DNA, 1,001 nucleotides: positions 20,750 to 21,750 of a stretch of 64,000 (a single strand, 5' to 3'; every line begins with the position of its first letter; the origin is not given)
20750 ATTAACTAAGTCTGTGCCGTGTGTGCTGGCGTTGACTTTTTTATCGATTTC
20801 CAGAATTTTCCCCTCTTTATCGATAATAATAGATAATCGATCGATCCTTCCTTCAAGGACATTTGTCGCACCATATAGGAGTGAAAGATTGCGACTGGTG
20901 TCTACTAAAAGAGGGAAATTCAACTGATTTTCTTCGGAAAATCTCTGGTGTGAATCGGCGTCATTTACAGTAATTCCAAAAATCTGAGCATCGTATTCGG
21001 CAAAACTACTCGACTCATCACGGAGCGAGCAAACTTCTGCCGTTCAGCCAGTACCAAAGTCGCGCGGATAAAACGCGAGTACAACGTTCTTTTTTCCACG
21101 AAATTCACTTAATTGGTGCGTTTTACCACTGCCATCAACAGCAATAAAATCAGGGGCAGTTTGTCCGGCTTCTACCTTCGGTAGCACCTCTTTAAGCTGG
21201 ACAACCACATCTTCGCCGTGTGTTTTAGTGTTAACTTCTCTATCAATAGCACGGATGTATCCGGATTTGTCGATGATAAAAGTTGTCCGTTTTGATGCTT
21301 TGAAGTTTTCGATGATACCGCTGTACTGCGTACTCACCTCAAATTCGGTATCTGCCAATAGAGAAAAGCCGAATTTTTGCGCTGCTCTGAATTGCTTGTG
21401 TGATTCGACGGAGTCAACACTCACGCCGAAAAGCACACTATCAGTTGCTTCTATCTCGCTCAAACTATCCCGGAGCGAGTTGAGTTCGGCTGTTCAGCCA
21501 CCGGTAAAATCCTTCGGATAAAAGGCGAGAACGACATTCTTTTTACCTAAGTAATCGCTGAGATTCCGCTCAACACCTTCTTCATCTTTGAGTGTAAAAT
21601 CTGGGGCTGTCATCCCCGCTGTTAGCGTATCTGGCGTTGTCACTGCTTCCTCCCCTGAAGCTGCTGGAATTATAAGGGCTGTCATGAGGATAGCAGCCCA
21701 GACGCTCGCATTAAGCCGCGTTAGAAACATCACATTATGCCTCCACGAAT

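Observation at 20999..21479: Two bSECIS-like hairpins with a shared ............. core downstream of the two UGAs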

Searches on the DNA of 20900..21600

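Call 63: search_rna_families(source=window, start=20900, end=21600, threshold=evalue, max_evalue=10)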
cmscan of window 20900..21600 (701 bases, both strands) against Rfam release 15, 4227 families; matches with E-value up to 10: 2.
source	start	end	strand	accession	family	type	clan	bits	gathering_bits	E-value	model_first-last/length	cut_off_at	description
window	21494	21544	+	RF02754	ES205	Gene; sRNA;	-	18.7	86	1.7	1-72/72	no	ES205 sRNA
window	21541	21599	-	RF00284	SNORD74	Gene; snRNA; snoRNA; CD-box;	CL00069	13.8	41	5.6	1-80/80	no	Small nucleolar RNA SNORD74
